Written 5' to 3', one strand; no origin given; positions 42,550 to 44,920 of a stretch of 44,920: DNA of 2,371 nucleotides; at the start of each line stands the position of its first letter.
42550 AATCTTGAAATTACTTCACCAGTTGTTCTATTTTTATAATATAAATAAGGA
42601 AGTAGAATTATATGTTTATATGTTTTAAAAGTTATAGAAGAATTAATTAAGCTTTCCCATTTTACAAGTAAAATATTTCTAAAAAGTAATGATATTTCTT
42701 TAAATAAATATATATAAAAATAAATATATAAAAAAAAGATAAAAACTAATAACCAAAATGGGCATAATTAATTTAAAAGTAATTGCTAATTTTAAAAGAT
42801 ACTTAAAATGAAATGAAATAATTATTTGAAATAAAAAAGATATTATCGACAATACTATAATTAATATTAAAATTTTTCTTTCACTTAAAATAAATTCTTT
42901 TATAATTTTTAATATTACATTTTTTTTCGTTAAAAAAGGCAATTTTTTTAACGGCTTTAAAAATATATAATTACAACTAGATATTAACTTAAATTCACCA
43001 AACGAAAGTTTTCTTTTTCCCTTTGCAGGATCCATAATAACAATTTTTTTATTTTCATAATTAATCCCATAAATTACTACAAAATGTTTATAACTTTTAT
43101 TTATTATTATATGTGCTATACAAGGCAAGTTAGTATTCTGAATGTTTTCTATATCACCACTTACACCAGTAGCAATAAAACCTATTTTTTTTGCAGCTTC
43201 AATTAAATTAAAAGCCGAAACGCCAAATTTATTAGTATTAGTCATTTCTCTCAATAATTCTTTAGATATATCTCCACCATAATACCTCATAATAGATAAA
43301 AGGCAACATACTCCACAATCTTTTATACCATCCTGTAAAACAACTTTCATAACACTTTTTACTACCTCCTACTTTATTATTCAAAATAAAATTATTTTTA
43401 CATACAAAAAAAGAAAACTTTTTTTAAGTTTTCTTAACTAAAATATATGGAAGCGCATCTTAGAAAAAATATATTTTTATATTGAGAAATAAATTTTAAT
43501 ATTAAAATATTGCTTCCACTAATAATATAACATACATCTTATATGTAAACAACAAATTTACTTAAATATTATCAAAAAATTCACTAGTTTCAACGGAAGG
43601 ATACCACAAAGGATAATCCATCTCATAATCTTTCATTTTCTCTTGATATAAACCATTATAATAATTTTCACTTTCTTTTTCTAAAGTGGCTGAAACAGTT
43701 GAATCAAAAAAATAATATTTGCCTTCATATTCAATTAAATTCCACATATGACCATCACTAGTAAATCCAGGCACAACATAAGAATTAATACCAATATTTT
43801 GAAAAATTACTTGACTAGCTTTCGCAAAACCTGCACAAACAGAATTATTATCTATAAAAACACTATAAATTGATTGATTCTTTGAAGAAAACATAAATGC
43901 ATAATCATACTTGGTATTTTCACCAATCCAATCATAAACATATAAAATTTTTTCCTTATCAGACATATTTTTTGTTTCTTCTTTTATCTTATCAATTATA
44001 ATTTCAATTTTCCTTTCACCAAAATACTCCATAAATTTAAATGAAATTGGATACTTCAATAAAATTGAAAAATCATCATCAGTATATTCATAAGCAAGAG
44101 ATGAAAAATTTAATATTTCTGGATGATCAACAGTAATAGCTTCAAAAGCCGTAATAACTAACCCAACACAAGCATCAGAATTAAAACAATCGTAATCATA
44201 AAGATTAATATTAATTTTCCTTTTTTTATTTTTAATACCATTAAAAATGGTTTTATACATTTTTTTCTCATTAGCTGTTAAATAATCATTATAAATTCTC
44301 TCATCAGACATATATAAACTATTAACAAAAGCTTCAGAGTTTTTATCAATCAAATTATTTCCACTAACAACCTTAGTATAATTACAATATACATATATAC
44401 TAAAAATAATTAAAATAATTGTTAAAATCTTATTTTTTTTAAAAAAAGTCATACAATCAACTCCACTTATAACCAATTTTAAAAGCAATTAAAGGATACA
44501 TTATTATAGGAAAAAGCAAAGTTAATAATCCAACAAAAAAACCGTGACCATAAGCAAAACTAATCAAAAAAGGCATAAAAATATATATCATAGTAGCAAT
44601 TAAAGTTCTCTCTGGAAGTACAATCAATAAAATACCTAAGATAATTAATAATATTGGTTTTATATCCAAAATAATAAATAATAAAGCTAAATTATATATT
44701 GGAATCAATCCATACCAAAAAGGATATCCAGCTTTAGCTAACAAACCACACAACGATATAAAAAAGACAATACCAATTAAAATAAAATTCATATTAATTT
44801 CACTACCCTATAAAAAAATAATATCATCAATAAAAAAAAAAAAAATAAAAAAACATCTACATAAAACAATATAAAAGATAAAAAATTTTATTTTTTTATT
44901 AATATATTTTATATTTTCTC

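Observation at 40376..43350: Hidden double-glycine two-peptide bacteriocin module wedged against the rpsU promoter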

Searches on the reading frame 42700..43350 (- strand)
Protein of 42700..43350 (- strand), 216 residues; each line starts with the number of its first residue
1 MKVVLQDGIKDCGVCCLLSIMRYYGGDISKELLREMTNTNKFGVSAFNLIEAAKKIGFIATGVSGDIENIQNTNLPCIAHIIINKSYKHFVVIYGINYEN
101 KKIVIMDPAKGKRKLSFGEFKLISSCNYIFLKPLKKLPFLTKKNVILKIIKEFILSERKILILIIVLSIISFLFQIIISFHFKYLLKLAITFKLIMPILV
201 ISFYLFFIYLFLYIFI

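Call 6: search_protein_families(library=pfam, max_evalue=1, proteins=[window:42700-43350:-])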
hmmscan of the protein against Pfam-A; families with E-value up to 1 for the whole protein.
window:42700-43350:- (216 aa): 5 families
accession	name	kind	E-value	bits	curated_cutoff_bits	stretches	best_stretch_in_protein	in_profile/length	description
PF03412.21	Peptidase_C39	-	4.7e-33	114.3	22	1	2-130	3-127/133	Peptidase C39 family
PF13529.12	Peptidase_C39_2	-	8.3e-05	23.6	24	1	12-109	16-143/143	Peptidase_C39 like family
PF12385.14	Peptidase_C70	-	0.00022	21.6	19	1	37-121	49-137/141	Papain-like cysteine protease AvrRpt2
PF09778.15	Guanylate_cyc_2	-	0.00086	19.2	28.1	1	87-113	160-187/212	Guanylylate cyclase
PF05756.17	S-antigen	-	0.55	10.9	27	0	196-214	2-20/83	S-antigen protein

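Call 7: search_protein_families(library=ncbifam, max_evalue=1, proteins=[window:42700-43350:-])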
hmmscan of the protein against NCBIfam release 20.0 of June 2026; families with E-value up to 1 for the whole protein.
window:42700-43350:- (216 aa): 7 families
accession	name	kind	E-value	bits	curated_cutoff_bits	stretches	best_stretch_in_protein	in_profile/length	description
NF045998.1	cleave_ABC_plasm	equivalog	4.6e-24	84.7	500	1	6-214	2-208/673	Mbov_0121 family peptidase domain-containing ABC transporter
TIGR03796.1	NHLM_micro_ABC1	equivalog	4.7e-24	84.6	853.3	1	3-180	4-175/710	NHLP family bacteriocin export ABC transporter peptidase/permease/ATPase subunit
TIGR01193.1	bacteriocin_ABC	subfamily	6.1e-24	84.5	523.85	1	10-214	5-211/708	peptide cleavage/export ABC transporter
TIGR01846.1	type_I_sec_HlyB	subfamily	2.8e-07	29.2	725.55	1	13-203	1-183/694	type I secretion system permease/ATPase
TIGR03375.1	type_I_sec_LssB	subfamily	1.1e-06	27.3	693.1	1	16-137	6-124/696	type I secretion system permease/ATPase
NF050078.1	pilus_FilB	exception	1.4e-05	24.6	475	1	53-133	122-199/277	putative pilus system C39 family peptidase FilB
NF045837.1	Mplas_Cys_pep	subfamily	0.039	13.9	45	1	50-104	132-188/240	putative cysteine peptidase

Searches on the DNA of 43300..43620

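Call 70: search_rna_families(source=window, start=43300, end=43620, threshold=evalue, max_evalue=10)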
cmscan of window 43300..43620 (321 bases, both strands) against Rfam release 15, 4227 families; matches with E-value up to 10: 2.
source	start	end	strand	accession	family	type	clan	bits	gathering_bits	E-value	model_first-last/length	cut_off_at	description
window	43405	43449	-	RF02838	Ref55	Gene; sRNA;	-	18.5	43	4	1-54/54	no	Enterococcus sRNA 55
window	43407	43441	-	RF01409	STnc250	Gene; sRNA;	-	12.1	42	8.2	54-88/94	no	STnc250 Hfq binding RNA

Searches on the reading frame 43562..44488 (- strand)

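Call 6: search_protein_families(library=pfam, max_evalue=1, proteins=[window:43562-44488:-])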
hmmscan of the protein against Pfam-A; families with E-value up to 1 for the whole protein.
window:43562-44488:- (308 aa): 3 families
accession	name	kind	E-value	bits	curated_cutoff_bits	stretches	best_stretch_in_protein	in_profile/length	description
PF01841.26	Transglut_core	-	1.1e-07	32.5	23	1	172-260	7-105/108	Transglutaminase-like superfamily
PF04473.18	DUF553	-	3e-05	23.9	20.5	1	166-266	4-116/140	Transglutaminase-like domain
PF04945.19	YHS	-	0.018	15.5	30.3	1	252-268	18-34/47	YHS domain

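Call 7: search_protein_families(library=ncbifam, max_evalue=1, proteins=[window:43562-44488:-])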
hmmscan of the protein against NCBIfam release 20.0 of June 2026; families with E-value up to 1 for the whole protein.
window:43562-44488:- (308 aa): 2 families
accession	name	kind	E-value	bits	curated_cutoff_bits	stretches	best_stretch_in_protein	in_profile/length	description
NF045980.1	MAG6410_fam_LP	equivalog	3.5e-23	81.9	450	1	166-276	155-274/622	MAG6410 family transglutaminase-related lipoprotein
NF009022.0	PRK12358.1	equivalog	0.081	12.4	247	1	60-125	24-93/239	glucosamine-6-phosphate deaminase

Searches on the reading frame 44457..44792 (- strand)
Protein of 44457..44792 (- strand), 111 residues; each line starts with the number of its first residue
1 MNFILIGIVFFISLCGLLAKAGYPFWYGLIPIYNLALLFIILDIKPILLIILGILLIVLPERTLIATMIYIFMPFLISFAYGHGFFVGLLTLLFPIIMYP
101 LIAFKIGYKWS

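Call 6: search_protein_families(library=pfam, max_evalue=1, proteins=[window:44457-44792:-])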
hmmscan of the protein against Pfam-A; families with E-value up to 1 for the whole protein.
window:44457-44792:- (111 aa): 2 families
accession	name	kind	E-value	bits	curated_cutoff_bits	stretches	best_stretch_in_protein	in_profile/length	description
PF18936.5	DUF5684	-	0.0024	18.9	27.4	1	26-108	1-76/81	Family of unknown function (DUF5684)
PF03729.18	DUF308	-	0.073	13.8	25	1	47-71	4-28/73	Short repeat of unknown function (DUF308)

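Call 7: search_protein_families(library=ncbifam, max_evalue=1, proteins=[window:44457-44792:-])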
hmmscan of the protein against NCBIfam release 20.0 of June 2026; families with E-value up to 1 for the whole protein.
window:44457-44792:- (111 aa): 0 families
